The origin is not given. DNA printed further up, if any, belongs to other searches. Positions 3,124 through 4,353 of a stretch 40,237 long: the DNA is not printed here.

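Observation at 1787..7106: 7-deazaguanine DNA-modification cluster with embedded GT-B-like and HAD-like genes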

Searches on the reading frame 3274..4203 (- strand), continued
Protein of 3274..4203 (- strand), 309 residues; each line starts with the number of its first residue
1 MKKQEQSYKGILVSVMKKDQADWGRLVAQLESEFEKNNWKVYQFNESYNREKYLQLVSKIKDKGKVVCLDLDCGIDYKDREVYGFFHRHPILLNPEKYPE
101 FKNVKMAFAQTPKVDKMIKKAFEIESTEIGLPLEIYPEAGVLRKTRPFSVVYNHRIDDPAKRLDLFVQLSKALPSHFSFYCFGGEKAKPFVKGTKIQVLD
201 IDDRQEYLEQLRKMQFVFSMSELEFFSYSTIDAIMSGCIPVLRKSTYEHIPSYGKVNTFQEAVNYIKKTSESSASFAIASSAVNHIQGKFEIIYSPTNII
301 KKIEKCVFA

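Call 87: find_related_loci(query=A6, collection=genome_contigs, flank=7000)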
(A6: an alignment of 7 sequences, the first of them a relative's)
Query A6 (331 aa) in genome_contigs; peptide patterns used: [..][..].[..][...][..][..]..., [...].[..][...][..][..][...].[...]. (x = any residue, [..] = any of these).
13 stretches matched a pattern; 5 encode a relative of the query (tblastn E <= 1e-3); 5 distinct loci.
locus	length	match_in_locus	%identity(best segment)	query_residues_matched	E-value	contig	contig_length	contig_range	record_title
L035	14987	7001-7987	71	1-331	8e-164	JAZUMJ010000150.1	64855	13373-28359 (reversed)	MAG: Ructibacterium sp. isolate T1900044894_TS20190360.MAGScoT_cleanbin_000033 SGB_3279_k141_2031609, whole genome shotg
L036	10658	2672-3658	69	1-330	4e-159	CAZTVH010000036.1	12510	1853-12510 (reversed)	MAG TPA_asm: uncultured Bacteroidaceae bacterium isolate binchicken_co353_252 genome assembly, contig: NODE_11103_length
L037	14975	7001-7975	58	3-328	2e-119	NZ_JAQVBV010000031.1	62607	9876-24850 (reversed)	MAG: Bacteroides sp. isolate STD2_73 NODE_1582_length_62607_cov_7.152769_Sandtown_D2, whole genome shotgun sequence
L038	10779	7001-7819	47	6-283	4e-80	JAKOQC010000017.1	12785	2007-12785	MAG: bacterium isolate all_maxbin.105 k201_42325, whole genome shotgun sequence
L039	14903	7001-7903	44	3-307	5e-84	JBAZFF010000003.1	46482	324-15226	MAG: Candidatus Paceibacterota bacterium isolate SO_2017_LW3_143 NODE_1698_length_46482_cov_3.598123_LW162_2017, whole g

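Call 99: find_homologous_proteins(query=P0011, max_evalue=0.001)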
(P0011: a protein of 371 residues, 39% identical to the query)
Query P0011 (371 aa): 3956 proteins with E <= 0.001 among 5775 candidates; the best 120 are listed.
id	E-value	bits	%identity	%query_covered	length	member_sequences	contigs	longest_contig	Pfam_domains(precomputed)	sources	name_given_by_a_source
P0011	3.7e-249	844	100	100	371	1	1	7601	PF00534.27,PF12038.14,PF20706.4,PF13692.13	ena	-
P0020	1.0e-84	303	44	94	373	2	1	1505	PF00534.27,PF12038.14,PF20706.4,PF13692.13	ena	-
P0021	3.0e-79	285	39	97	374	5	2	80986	PF00534.27,PF12038.14,PF13524.13,PF13692.13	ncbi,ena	-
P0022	4.4e-77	278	39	98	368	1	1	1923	PF00534.27,PF12038.14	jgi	-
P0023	5.4e-76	274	37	99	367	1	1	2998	PF00534.27,PF12038.14,PF13524.13,PF13692.13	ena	-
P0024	2.5e-73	265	41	98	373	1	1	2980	PF00534.27,PF12038.14,PF20706.4,PF13692.13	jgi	-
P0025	2.6e-72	262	37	98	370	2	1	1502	PF00534.27,PF12038.14,PF13692.13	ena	-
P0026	1.3e-71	260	34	98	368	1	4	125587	PF00534.27,PF12038.14,PF13524.13,PF13439.13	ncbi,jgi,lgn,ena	-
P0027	2.5e-71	259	42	97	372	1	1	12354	PF00534.27,PF12038.14,PF20706.4,PF13692.13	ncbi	-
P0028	2.8e-71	259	37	97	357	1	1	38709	PF00534.27,PF12038.14,PF13692.13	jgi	-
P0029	2.9e-71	259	35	96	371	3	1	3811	PF00534.27,PF12038.14,PF20706.4,PF13692.13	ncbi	-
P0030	5.8e-71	258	37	97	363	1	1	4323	PF00534.27,PF12038.14,PF20706.4,PF13692.13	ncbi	-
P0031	6.2e-71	258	44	81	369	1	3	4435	PF00534.27,PF12038.14,PF20706.4,PF13692.13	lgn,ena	-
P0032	6.8e-71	257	35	98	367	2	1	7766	PF00534.27,PF12038.14,PF13692.13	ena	-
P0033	1.1e-70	257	41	96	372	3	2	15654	PF00534.27,PF12038.14,PF20706.4,PF13692.13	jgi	-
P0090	5.8e-68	248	36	98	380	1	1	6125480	PF00534.27,PF12038.14,PF20706.4,PF13692.13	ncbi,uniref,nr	ncbi:GDP-mannose-dependent alpha-(1-6)-phosphatidylinositol dimannoside mannosyltransferase [Polysty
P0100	1.1e-67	247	38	98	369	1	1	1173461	PF00534.27,PF12038.14,PF20706.4,PF13692.13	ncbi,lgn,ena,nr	ncbi:MAG: DUF3524 domain-containing protein [Deltaproteobacteria bacterium]|nr:DUF3524 domain-contai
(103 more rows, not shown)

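Call 102: search_solved_structures(query=A3, max_evalue=10)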
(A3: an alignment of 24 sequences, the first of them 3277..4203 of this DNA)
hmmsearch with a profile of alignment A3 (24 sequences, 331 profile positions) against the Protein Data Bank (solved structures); distinct sequences matched with E-value up to 10: 43.
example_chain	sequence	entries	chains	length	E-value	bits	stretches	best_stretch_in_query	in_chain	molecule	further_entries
8xsg_A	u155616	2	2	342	1.7e-06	30.6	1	220-270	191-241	Putative glycosyltransferase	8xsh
2f9f_A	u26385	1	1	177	1.3e-05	27.7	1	186-307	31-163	first mannosyl transferase (wbaZ-1)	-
5i45_A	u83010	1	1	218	0.0004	22.8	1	205-312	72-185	Glycosyl transferases group 1 family protein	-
6eji_A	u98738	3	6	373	0.0035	19.7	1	168-226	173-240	WlaC protein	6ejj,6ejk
3qhp_A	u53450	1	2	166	0.0051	19.2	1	180-275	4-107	Type 1 capsular polysaccharide biosynthesis protein J (CapJ)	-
7aoi_BQ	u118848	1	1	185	0.0058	19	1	154-213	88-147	Peptidyl-prolyl cis-trans isomerase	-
9m88_C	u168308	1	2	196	0.0061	18.9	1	182-271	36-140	Glycogen synthase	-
2bfw_A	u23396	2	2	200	0.0064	18.9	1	182-271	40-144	GLGA GLYCOGEN SYNTHASE | PGS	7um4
9wde_A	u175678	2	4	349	0.0084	18.5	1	131-167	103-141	Processive diacylglycerol beta-glucosyltransferase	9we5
6hiv_BQ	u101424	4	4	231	0.0088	18.4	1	154-213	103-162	mL83 | Peptidyl-prolyl cis-trans isomerase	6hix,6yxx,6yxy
3l01_A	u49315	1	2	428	0.027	16.8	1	182-271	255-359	GlgA glycogen synthase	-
3fro_A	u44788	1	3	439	0.027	16.8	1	182-271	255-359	GlgA glycogen synthase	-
2bis_A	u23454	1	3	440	0.027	16.8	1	182-271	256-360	GLGA GLYCOGEN SYNTHASE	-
6kp6_A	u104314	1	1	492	0.029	16.7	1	182-271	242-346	Muscarinic acetylcholine receptor M4,GlgA glycogen synthase,Muscarinic acetylcholine recep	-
7w41_A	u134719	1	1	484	0.032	16.6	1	182-271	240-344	Gastrin-releasing peptide receptor,GlgA glycogen synthase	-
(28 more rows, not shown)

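Call 105: search_solved_structures(query=A8, max_evalue=0.01)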
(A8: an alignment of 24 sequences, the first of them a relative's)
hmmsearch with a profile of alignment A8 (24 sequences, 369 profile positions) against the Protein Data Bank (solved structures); distinct sequences matched with E-value up to 0.01: 12.
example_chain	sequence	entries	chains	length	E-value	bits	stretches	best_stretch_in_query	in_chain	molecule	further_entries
5i45_A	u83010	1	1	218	3.9e-09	39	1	196-365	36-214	Glycosyl transferases group 1 family protein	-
3qhp_A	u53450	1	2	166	1.4e-05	27.4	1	195-344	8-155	Type 1 capsular polysaccharide biosynthesis protein J (CapJ)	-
3fro_A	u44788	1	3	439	0.00055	22.1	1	194-361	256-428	GlgA glycogen synthase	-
2bis_A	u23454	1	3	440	0.00055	22.1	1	195-361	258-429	GLGA GLYCOGEN SYNTHASE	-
6kih_A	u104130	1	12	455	0.00064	21.9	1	165-363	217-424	Tll1590 protein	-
2iv7_A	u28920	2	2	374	0.00073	21.7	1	202-333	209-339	LIPOPOLYSACCHARIDE CORE BIOSYNTHESIS PROTEIN RFAG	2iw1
2f9f_A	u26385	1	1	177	0.00092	21.4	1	202-337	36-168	first mannosyl transferase (wbaZ-1)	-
3l01_A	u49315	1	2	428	0.001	21.2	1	194-358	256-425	GlgA glycogen synthase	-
4n9w_A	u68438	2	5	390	0.0012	20.9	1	151-363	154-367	GDP-mannose-dependent alpha-(1-2)-phosphatidylinositol mannosyltransferase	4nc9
2gej_A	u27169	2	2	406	0.0014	20.8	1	151-363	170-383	PHOSPHATIDYLINOSITOL MANNOSYLTRANSFERASE (PimA)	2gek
7qsg_A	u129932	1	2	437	0.0016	20.6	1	247-363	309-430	D-inositol 3-phosphate glycosyltransferase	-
8dvz_A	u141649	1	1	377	0.0027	19.8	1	159-356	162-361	N, N'-diacetylbacillosaminyl-diphospho-undecaprenol alpha-1,3-N-acetylgalactosaminyltransf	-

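Call 110: get_annotated_region(hit=H63, flank=6000)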
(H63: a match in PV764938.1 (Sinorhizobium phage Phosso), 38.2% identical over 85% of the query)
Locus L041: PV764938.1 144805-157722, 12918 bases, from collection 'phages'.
description: Sinorhizobium phage Phosso, complete genome.
organism: Sinorhizobium phage Phosso (NCBI taxid 3435197)
taxonomy: Viruses
host: Sinohrizobium meliloti NRRL L-50; source: soil; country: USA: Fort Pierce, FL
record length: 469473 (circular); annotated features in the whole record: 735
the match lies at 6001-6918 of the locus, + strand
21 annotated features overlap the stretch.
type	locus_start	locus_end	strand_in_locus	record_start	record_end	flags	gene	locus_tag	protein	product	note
CDS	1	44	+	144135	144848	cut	-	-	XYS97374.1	hypothetical protein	216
CDS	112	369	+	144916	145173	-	-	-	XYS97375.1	DNA binding protein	217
CDS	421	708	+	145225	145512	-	-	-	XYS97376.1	hypothetical protein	218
CDS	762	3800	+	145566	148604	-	-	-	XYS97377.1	DNA polymerase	219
CDS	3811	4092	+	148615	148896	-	-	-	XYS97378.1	hypothetical protein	220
CDS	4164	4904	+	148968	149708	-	-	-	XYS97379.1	DNA polymerase III sliding clamp beta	221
CDS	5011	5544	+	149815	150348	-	-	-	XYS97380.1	glycosylase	222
CDS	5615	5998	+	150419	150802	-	-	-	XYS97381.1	hypothetical protein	223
CDS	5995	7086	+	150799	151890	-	-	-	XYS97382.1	glycosyltransferase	224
CDS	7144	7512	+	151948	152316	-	-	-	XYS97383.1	hypothetical protein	225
CDS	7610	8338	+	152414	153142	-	-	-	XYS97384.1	folE-like GTP cyclohydrolase I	226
CDS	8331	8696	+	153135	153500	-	-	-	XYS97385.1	hypothetical protein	227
CDS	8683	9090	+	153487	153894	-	-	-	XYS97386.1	hypothetical protein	228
CDS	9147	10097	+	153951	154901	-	-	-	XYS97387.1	hypothetical protein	229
CDS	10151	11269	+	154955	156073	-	-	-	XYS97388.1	pre Qo pathway queE-like protein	230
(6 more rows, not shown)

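Call 111: get_annotated_region(hit=H75, flank=6000)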
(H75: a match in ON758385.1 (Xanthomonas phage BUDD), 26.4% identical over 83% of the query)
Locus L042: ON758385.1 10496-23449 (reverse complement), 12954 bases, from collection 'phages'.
description: Xanthomonas phage BUDD, complete genome.
organism: Xanthomonas phage BUDD (NCBI taxid 2961708)
taxonomy: Viruses; Duplodnaviria; Heunggongvirae; Uroviricota; Caudoviricetes
host: Xanthomonas sp.; source: farm ditch water; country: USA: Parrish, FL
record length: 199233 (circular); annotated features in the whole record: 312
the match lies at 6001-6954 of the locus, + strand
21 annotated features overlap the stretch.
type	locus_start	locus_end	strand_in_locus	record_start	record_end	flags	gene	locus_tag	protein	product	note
CDS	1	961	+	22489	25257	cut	-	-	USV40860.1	DNA polymerase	-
CDS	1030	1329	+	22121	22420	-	-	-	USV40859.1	hypothetical protein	-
CDS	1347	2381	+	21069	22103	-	-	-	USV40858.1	RecA-like DNA recombinase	-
CDS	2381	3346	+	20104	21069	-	-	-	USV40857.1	hypothetical protein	-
CDS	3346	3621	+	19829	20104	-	-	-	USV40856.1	hypothetical protein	-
CDS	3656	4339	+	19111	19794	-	-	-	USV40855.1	GTP cyclohydrolase 1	-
CDS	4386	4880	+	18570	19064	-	-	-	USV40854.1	phosphoadenosine phosphosulfate reductase family protein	-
CDS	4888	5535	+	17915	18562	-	-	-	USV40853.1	hypothetical protein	-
CDS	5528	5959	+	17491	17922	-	-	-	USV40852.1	hypothetical protein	-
CDS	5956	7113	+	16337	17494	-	-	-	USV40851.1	hypothetical protein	-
CDS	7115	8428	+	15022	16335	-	-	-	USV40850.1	queuine tRNA-ribosyltransferase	-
CDS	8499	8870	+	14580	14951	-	-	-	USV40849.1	hypothetical protein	-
CDS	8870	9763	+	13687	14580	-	-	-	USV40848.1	QueE-like queosine biosynthesis protein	-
CDS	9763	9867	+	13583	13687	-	-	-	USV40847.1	hypothetical protein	-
CDS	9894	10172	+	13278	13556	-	-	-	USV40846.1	hypothetical protein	-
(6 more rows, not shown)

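Call 112: get_annotated_region(hit=H77, flank=6000)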
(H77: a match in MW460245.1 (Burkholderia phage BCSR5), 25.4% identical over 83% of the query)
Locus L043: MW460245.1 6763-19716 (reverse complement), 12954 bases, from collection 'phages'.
description: Burkholderia phage BCSR5, complete genome.
organism: Burkholderia phage BCSR5 (NCBI taxid 2805747)
taxonomy: Viruses; Duplodnaviria; Heunggongvirae; Uroviricota; Caudoviricetes
host: Burkholderia; source: sewage sample; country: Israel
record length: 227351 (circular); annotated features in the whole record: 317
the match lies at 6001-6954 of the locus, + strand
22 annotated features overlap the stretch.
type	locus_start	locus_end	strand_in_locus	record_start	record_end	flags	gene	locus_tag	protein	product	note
CDS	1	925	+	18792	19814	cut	-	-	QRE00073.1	hypothetical protein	-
CDS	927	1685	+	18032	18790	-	-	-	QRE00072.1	hypothetical protein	-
CDS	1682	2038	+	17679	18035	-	-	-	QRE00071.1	hypothetical protein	-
CDS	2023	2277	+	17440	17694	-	-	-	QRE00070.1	hypothetical protein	-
CDS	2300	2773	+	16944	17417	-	-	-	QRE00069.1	hypothetical protein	-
CDS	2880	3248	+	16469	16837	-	-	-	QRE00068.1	hypothetical protein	-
CDS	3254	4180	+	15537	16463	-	-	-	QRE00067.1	hypothetical protein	-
CDS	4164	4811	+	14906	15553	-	-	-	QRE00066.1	hypothetical protein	-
CDS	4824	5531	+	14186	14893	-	-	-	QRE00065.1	hypothetical protein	-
CDS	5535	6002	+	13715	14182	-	-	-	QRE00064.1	hypothetical protein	-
CDS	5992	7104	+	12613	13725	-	-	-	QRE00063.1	hypothetical protein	-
CDS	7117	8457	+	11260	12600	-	-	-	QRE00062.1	hypothetical protein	-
CDS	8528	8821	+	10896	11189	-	-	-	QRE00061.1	hypothetical protein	-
CDS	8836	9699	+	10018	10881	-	-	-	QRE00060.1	7-carboxy-7-deazaguanine synthase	-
CDS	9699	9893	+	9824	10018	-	-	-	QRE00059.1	hypothetical protein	-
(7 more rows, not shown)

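Call 113: find_encoding_contigs(protein=P0090, flank=6000, max_places=1)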
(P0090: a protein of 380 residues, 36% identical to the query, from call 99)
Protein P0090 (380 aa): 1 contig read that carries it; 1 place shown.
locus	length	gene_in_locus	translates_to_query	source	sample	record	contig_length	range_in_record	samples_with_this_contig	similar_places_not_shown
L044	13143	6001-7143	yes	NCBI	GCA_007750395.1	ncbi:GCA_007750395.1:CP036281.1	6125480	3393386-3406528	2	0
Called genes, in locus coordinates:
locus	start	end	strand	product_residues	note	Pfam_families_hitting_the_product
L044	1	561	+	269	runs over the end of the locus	-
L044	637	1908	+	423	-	PF02563:Poly_export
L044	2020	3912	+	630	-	PF07585:BBP7 (faint)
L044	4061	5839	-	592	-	PF00069:Pkinase, PF01636:APH (faint), PF07714:PK_Tyr_Ser-Thr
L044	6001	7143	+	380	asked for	PF12038:QTMAN_N, PF20706:GT4-conflict, PF00534:Glycos_transf_1, PF13692:Glyco_trans_1_4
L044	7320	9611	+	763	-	-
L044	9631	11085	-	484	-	PF00884:Sulfatase, PF16347:SGSH_C, PF14707:Sulfatase_C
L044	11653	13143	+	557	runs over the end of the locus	PF00595:PDZ, PF17820:PDZ_6, PF03572:Peptidase_S41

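Call 114: find_encoding_contigs(protein=P0100, flank=6000, max_places=1)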
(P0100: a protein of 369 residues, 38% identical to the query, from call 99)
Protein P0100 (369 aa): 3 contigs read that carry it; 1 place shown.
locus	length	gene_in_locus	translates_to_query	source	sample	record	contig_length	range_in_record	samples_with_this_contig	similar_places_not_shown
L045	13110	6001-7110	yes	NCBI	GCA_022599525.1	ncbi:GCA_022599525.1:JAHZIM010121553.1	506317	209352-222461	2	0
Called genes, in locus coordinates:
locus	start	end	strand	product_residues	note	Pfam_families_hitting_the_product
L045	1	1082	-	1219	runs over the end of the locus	PF00069:Pkinase, PF03109:ABC1 (faint), PF07714:PK_Tyr_Ser-Thr, PF13191:AAA_16, PF13432:TPR_16 (faint), PF13424:TPR_12, PF17874:TPR_MalT, PF13424:TPR_12 (weak), +5 more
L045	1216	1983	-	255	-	PF00106:adh_short, PF08659:KR, PF13561:adh_short_C2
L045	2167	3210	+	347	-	PF13385:Laminin_G_3 (faint)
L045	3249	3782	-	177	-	-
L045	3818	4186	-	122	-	-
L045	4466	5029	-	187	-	-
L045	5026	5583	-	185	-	-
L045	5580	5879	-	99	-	PF03551:PadR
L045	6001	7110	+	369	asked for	PF12038:QTMAN_N, PF20706:GT4-conflict, PF00534:Glycos_transf_1, PF13692:Glyco_trans_1_4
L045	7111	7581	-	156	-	PF09413:DUF2007 (weak)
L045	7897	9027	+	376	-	PF00266:Aminotran_5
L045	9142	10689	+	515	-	PF25145:NfeD1b_N, PF01972:SDH_protease (weak), PF24961:NfeD_membrane, PF01957:NfeD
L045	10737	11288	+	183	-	PF01957:NfeD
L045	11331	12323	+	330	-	PF12127:FloA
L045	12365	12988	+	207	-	-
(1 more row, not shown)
